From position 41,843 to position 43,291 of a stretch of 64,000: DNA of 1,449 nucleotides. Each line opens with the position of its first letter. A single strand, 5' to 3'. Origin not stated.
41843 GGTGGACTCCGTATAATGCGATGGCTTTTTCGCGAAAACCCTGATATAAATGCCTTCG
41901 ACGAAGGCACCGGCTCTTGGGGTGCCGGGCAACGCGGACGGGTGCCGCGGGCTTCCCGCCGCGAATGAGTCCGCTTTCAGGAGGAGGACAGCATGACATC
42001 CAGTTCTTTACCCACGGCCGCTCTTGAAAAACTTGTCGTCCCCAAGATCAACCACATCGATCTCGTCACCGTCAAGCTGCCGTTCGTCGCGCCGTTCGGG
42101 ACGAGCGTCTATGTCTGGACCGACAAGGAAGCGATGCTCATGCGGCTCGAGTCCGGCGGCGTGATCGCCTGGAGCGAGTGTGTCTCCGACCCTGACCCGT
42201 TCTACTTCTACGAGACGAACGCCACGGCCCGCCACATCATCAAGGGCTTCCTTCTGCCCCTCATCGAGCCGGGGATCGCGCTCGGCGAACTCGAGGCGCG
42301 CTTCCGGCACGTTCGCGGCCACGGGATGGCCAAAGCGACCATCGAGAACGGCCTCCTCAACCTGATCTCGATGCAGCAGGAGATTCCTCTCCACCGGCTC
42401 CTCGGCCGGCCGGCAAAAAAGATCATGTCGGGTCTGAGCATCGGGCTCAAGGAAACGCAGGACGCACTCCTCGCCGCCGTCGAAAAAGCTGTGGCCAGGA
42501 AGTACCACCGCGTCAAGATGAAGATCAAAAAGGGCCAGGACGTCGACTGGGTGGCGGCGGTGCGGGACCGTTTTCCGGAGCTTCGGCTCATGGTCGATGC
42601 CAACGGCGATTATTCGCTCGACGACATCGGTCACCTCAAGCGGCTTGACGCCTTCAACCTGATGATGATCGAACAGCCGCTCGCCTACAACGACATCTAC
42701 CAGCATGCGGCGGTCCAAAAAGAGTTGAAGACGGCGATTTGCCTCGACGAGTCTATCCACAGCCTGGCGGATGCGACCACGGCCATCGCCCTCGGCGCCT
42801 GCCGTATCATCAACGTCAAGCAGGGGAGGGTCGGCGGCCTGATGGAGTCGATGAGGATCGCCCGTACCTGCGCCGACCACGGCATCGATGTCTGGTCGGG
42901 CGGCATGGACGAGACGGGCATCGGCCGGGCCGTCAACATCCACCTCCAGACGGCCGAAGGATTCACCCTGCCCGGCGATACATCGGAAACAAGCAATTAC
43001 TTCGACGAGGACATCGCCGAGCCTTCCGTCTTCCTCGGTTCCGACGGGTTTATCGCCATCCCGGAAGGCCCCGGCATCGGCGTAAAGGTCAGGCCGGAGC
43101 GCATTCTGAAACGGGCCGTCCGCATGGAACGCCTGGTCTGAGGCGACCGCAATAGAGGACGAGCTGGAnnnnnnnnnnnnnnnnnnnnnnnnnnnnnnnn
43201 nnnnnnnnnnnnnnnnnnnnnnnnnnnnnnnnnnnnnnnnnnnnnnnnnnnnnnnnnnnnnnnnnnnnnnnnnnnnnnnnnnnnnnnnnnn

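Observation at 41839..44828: Two copies of a ~55 bp conserved intergenic element with a 12 bp perfect palindrome, upstream of unrelated genes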

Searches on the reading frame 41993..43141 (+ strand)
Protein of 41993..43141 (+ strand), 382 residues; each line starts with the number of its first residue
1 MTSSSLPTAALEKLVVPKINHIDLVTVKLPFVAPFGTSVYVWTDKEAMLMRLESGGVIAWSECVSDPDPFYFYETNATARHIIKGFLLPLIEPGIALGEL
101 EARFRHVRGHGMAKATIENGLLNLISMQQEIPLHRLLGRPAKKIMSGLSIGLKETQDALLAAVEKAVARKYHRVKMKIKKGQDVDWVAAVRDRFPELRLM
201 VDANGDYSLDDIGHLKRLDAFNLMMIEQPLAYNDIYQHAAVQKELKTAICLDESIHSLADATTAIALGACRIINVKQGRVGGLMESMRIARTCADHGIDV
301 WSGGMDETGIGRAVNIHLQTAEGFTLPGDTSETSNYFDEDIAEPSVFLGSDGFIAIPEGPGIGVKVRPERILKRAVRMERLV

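Call 14: search_protein_families(library=pfam, proteins=[window:41993-43141:+], max_evalue=0.01)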
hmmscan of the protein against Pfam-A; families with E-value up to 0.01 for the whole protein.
window:41993-43141:+ (382 aa): 3 families
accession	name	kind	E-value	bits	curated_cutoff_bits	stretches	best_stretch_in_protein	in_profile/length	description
PF13378.12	MR_MLE_C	-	1e-47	163.1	29.4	1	160-369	3-218/219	Enolase C-terminal domain-like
PF07476.17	MAAL_C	-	0.00013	21.7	27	1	241-321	129-215/249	Methylaspartate ammonia-lyase C-terminus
PF02746.21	MR_MLE_N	-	0.00019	22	22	1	27-138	7-117/117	Mandelate racemase / muconate lactonizing enzyme, N-terminal domain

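Call 33: find_homologous_proteins(query=window:41993-43141:+)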
Query window:41993-43141:+ (382 aa): 7218 proteins with E <= 0.001 among 8000 candidates; the best 120 are listed.
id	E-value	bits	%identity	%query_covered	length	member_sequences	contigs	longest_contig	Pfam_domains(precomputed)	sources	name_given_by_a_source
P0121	8.9e-253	856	100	100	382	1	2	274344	PF26685.1,PF13378.13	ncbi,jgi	jgi:O-succinylbenzoate synthase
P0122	3.4e-225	765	89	100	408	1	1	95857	PF26685.1,PF07476.18,PF13378.13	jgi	jgi:o-succinylbenzoate synthase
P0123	8.8e-225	764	90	98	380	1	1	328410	PF26685.1,PF13378.13,PF02746.22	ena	-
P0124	2.3e-223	759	89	98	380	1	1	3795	PF26685.1,PF13378.13,PF02746.22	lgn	-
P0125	3.7e-223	758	86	100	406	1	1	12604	PF26685.1,PF07476.18,PF13378.13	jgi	jgi:O-succinylbenzoate synthase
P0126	3.7e-223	758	86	100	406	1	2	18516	PF26685.1,PF07476.18,PF13378.13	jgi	jgi:O-succinylbenzoate synthase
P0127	5.0e-223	758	88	100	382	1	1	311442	PF26685.1,PF13378.13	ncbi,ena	-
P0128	1.8e-222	756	87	100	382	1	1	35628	PF26685.1,PF07476.18,PF13378.13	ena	-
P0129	4.8e-222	755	89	98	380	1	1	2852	PF26685.1,PF13378.13,PF02746.22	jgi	-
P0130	6.2e-222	754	89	98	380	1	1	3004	PF26685.1,PF13378.13,PF02746.22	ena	-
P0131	6.4e-222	754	86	100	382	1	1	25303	PF26685.1,PF07476.18,PF13378.13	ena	-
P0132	1.2e-219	747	86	100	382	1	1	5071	PF26685.1,PF07476.18,PF13378.13,PF02746.22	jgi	jgi:O-succinylbenzoate synthase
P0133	2.2e-219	746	86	100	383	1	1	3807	PF26685.1,PF07476.18,PF13378.13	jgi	jgi:O-succinylbenzoate synthase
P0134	3.0e-219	746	85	100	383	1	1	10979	PF26685.1,PF07476.18,PF13378.13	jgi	jgi:O-succinylbenzoate synthase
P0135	6.1e-219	745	85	100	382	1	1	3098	PF26685.1,PF07476.18,PF13378.13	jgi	jgi:O-succinylbenzoate synthase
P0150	2.3e-214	729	84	100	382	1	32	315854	PF26685.1,PF07476.18,PF13378.13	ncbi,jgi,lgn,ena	ncbi:MAG: o-succinylbenzoate synthase [Candidatus Aminicenantales bacterium]|jgi:O-succinylbenzoate 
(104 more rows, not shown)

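Call 34: find_encoding_contigs(protein=P0123, flank=4000, max_places=2)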
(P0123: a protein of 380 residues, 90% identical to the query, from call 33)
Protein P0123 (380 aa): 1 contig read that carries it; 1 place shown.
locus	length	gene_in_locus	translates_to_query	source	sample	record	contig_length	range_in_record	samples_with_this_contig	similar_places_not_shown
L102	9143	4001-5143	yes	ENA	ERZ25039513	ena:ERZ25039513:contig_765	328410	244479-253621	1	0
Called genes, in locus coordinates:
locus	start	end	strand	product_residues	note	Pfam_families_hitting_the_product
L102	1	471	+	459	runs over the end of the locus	PF00291:PALP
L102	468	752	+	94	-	PF03795:YCII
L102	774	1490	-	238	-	PF08534:Redoxin (weak), PF00578:AhpC-TSA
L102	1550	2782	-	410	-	-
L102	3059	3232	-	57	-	-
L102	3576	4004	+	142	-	-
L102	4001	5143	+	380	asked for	PF02746:MR_MLE_N (weak), PF13378:MR_MLE_C, PF26685:DUF8230_C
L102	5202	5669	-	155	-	PF01841:Transglut_core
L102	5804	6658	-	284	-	-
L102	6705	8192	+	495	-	PF04536:TPM_phosphatase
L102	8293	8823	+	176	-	PF07638:Sigma70_ECF (weak), PF04542:Sigma70_r2, PF08281:Sigma70_r4_2, PF04545:Sigma70_r4, PF22233:PhyR_sigma-like (weak)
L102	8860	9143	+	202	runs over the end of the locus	-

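Call 35: find_encoding_contigs(protein=P0127, flank=4000, max_places=2)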
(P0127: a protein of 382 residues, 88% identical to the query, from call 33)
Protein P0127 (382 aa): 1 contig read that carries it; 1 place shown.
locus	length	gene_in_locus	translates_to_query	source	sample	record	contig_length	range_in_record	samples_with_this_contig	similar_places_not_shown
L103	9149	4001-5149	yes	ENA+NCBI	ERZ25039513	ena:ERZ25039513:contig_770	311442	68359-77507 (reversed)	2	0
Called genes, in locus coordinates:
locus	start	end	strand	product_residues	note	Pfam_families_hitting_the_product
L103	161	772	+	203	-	PF06094:GGACT (weak)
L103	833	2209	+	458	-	PF00291:PALP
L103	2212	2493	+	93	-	PF03795:YCII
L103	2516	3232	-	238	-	PF08534:Redoxin, PF00578:AhpC-TSA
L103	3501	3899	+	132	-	-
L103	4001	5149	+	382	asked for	PF13378:MR_MLE_C, PF26685:DUF8230_C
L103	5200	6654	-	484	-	PF01841:Transglut_core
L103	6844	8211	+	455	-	PF04536:TPM_phosphatase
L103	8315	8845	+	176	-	PF07638:Sigma70_ECF (faint), PF04542:Sigma70_r2, PF08281:Sigma70_r4_2, PF04545:Sigma70_r4, PF22233:PhyR_sigma-like (weak)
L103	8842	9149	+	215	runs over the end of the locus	-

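Call 36: find_encoding_contigs(protein=P0150, flank=4000, max_places=4)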
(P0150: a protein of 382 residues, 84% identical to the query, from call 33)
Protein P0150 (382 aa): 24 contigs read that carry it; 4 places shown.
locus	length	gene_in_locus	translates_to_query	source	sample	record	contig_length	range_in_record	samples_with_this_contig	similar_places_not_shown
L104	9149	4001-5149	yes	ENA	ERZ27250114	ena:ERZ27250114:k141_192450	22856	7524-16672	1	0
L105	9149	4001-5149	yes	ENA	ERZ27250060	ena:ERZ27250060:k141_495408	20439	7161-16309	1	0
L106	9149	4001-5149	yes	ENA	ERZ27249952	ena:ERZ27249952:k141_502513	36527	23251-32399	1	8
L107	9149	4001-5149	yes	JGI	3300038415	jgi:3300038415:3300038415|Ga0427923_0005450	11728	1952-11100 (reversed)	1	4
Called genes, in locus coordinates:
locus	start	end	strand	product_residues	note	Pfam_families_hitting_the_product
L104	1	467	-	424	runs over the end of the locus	PF07884:VKOR, PF01323:DSBA (weak), PF13462:Thioredoxin_4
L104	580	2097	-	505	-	PF01743:PolyA_pol, PF12627:PolyA_pol_RNAbd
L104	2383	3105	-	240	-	PF00849:PseudoU_synth_2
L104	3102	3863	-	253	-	PF16811:TAtT, PF21033:RMD1-3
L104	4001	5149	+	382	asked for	PF13378:MR_MLE_C, PF26685:DUF8230_C, PF07476:MAAL_C (weak)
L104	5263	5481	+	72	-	PF01402:RHH_1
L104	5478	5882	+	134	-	PF13470:PIN_3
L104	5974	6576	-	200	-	PF01128:IspD, PF02348:CTP_transf_3 (weak), PF12804:NTP_transf_3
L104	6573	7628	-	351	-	PF02625:XdhC_CoxI, PF13478:XdhC_C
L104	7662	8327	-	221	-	-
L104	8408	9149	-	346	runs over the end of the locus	PF01073:3Beta_HSD, PF01370:Epimerase, PF05368:NmrA (weak), PF13460:NAD_binding_10 (weak), PF16363:GDP_Man_Dehyd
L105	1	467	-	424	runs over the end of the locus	PF07884:VKOR, PF01323:DSBA (weak), PF13462:Thioredoxin_4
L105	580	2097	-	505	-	PF01743:PolyA_pol, PF12627:PolyA_pol_RNAbd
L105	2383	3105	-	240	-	PF00849:PseudoU_synth_2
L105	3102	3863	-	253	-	PF16811:TAtT, PF21033:RMD1-3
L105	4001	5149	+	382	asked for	PF13378:MR_MLE_C, PF26685:DUF8230_C, PF07476:MAAL_C (weak)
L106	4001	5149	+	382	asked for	PF13378:MR_MLE_C, PF26685:DUF8230_C, PF07476:MAAL_C (weak)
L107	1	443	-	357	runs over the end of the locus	?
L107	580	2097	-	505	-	PF01743:PolyA_pol, PF12627:PolyA_pol_RNAbd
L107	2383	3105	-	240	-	PF00849:PseudoU_synth_2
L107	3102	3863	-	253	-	PF16811:TAtT, PF21033:RMD1-3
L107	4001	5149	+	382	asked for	PF13378:MR_MLE_C, PF26685:DUF8230_C, PF07476:MAAL_C (weak)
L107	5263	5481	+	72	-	PF01402:RHH_1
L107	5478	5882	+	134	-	PF13470:PIN_3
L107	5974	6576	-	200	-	PF01128:IspD, PF02348:CTP_transf_3 (weak), PF12804:NTP_transf_3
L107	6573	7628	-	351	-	PF02625:XdhC_CoxI, PF13478:XdhC_C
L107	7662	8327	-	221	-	-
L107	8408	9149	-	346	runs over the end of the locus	PF01073:3Beta_HSD, PF01370:Epimerase, PF05368:NmrA (weak), PF13460:NAD_binding_10 (weak), PF16363:GDP_Man_Dehyd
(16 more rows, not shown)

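Call 40: search_protein_families(library=ncbifam, proteins=[window:41993-43141:+], max_evalue=1)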
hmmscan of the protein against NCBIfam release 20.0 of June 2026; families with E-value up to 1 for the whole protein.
window:41993-43141:+ (382 aa): 19 families
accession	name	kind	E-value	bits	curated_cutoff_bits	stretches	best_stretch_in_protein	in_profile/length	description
TIGR01928.1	menC_lowGC_arch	equivalog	1.5e-94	316.7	200.65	1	27-345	3-323/325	o-succinylbenzoate synthase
TIGR02534.1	mucon_cyclo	subfamily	9.1e-30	103.9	334.95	1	20-371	2-362/368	muconate/chloromuconate family cycloisomerase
NF042940.1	racemase_DgcA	equivalog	2e-28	99.5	400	1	26-311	5-277/323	N-acetyl-D-Glu racemase DgcA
NF047820.1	TalGalacDh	equivalog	1.8e-21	76.5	500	1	113-300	107-301/371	L-talarate/galactarate dehydratase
NF011708.0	PRK15129.1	equivalog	2.4e-17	63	343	1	33-315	15-284/321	L-Ala-D/L-Glu epimerase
NF041118.1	A_G_epim_Thtga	equivalog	8.3e-17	61.3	500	1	111-322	95-309/341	L-Ala-D/L-Glu epimerase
NF043002.1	HProlDhtase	equivalog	2.5e-16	59.5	500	1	105-367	93-355/366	cis-3-hydroxy-L-proline dehydratase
NF002782.0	PRK02901.1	equivalog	7.4e-15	54.7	288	1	176-355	113-289/328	o-succinylbenzoate synthase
TIGR01927.1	menC_gam_Gplu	equivalog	8.3e-15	54.9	130.55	1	28-317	4-277/307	o-succinylbenzoate synthase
NF010624.0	PRK14017.1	equivalog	1.6e-14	53.8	311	1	113-376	82-362/382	galactonate dehydratase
NF002739.0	PRK02714.1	equivalog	2.2e-14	53.6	259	1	155-319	118-287/320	o-succinylbenzoate synthase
NF040866.1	AraD_Arch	equivalog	2.1e-11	43.4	650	1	116-372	106-366/372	arabinonate dehydratase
NF040790.2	glucon_galact_dh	equivalog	2.7e-11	42.9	750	1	183-374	177-368/390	bifunctional D-gluconate/D-galactonate dehydratase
TIGR03247.1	glucar-dehydr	equivalog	4.3e-11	42.2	828.7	1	169-372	193-403/441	glucarate dehydratase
NF043051.1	ManoateDhtManD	equivalog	9.6e-06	24.6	550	1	188-369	196-378/403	D-mannonate dehydratase ManD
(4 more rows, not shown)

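Call 56: find_encoding_contigs(protein=P0121, flank=3000, max_places=3)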
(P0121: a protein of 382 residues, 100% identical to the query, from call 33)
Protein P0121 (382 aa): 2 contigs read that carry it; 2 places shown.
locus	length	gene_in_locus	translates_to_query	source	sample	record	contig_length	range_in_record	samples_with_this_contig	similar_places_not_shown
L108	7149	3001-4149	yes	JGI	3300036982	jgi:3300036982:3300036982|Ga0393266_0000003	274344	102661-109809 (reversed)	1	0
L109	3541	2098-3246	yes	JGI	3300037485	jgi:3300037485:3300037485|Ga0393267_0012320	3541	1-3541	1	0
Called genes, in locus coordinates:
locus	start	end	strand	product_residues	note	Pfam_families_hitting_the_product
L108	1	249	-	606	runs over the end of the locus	PF00474:SSF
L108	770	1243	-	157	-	-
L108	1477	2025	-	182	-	-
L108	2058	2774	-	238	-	PF08534:Redoxin, PF00578:AhpC-TSA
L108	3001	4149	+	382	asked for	PF13378:MR_MLE_C, PF26685:DUF8230_C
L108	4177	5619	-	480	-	PF01841:Transglut_core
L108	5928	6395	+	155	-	-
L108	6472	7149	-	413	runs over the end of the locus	PF00890:FAD_binding_2 (weak), PF01266:DAO (faint), PF03486:HI0933_like, PF07992:Pyr_redox_2, PF12831:FAD_oxidored (weak), PF13450:NAD_binding_8 (weak), PF13738:Pyr_redox_3 (weak), PF22780:HI0933_like_1st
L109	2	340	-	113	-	?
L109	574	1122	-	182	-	-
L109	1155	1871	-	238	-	PF08534:Redoxin, PF00578:AhpC-TSA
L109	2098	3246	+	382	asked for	PF13378:MR_MLE_C, PF26685:DUF8230_C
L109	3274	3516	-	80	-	-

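Call 77: find_encoding_contigs(protein=P0122, flank=4500, max_places=2)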
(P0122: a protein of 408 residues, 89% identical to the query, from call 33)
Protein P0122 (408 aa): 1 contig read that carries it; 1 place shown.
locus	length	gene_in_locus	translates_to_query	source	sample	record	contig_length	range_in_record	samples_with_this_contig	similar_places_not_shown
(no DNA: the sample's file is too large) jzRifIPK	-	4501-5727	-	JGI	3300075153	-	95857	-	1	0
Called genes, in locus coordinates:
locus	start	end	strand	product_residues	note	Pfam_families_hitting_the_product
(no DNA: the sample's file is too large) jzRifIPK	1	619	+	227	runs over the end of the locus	PF00753:Lactamase_B, PF13483:Lactamase_B_3, PF12706:Lactamase_B_2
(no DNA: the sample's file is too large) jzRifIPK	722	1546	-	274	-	PF01210:NAD_Gly3P_dh_N (weak), PF03807:F420_oxidored, PF14748:P5CR_dimer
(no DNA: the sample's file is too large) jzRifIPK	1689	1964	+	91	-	PF03795:YCII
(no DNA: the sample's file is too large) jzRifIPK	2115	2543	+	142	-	-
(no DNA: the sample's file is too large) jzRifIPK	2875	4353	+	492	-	PF00089:Trypsin, PF13365:Trypsin_2, PF00595:PDZ (weak), PF13180:PDZ_2, PF17820:PDZ_6, PF00595:PDZ (weak), PF13180:PDZ_2, PF17820:PDZ_6, +1 more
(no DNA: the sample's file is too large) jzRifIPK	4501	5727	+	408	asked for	PF13378:MR_MLE_C, PF07476:MAAL_C (faint), PF26685:DUF8230_C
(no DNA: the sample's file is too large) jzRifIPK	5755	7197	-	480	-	PF01841:Transglut_core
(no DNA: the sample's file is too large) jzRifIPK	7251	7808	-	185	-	-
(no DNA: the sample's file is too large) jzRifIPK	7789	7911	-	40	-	-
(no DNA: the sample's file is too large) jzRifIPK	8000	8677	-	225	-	PF08241:Methyltransf_11, PF13649:Methyltransf_25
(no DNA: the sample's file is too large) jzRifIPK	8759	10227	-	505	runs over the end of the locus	PF00890:FAD_binding_2, PF01266:DAO (weak), PF01494:FAD_binding_3 (weak), PF01593:Amino_oxidase, PF03486:HI0933_like (weak), PF12831:FAD_oxidored (weak), PF13450:NAD_binding_8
